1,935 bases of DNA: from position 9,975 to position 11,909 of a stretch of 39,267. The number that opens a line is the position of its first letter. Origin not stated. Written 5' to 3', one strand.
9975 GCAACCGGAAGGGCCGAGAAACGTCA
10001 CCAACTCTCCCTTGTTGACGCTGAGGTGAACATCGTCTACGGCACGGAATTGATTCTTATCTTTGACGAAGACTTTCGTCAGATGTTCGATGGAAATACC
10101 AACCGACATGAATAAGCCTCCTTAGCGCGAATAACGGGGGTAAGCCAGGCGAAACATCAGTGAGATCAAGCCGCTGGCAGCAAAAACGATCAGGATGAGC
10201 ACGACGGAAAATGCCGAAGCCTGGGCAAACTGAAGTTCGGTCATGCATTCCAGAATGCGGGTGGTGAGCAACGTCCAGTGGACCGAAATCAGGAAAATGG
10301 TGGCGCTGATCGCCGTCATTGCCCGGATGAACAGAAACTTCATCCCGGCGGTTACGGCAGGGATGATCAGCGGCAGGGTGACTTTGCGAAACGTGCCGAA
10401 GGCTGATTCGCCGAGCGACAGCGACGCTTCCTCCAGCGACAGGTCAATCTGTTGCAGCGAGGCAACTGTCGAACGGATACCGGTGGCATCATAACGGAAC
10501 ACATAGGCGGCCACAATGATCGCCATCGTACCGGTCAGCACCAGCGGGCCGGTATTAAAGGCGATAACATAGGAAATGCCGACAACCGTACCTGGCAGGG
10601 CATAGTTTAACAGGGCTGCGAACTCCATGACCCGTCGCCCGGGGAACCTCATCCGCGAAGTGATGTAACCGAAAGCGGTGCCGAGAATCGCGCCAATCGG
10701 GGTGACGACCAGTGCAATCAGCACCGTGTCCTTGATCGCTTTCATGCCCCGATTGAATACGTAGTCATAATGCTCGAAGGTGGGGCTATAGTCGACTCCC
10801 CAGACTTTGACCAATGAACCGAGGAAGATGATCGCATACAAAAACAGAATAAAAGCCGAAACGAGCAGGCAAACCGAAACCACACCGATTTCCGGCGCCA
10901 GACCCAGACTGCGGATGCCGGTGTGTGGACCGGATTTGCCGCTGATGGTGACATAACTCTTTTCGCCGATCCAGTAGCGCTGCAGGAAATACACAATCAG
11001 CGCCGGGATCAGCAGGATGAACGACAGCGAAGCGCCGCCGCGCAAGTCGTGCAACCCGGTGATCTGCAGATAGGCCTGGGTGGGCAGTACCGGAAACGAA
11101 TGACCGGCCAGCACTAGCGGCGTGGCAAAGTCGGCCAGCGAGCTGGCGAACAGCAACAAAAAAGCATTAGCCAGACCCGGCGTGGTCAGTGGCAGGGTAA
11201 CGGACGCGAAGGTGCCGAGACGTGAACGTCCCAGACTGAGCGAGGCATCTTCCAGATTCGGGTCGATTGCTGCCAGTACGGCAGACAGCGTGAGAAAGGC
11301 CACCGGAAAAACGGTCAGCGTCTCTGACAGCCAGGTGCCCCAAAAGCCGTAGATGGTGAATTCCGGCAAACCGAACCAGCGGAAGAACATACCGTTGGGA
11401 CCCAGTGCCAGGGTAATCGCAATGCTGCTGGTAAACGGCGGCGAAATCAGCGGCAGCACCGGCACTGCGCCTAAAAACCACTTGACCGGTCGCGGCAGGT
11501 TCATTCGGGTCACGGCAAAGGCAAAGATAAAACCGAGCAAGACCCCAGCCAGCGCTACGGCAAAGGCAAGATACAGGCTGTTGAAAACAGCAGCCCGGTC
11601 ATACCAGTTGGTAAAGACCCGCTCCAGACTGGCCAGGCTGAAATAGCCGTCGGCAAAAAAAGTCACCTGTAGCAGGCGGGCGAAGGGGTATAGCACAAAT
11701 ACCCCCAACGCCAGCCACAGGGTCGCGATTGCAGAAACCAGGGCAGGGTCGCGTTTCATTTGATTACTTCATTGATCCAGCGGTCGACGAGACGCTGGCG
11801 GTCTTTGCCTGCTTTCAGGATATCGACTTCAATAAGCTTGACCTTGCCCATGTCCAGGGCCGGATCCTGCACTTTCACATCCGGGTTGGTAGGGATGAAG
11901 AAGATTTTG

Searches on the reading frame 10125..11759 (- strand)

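Call 64: search_protein_families(library=pfam, proteins=[window:10125-11759:-], max_evalue=0.00001)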
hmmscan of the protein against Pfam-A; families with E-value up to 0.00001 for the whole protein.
window:10125-11759:- (545 aa): 1 family
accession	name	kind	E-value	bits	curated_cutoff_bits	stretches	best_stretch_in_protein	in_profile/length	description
PF00528.27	BPD_transp_1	-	6.1e-16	59.1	26.4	1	360-544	1-183/184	Binding-protein-dependent transport system inner membrane component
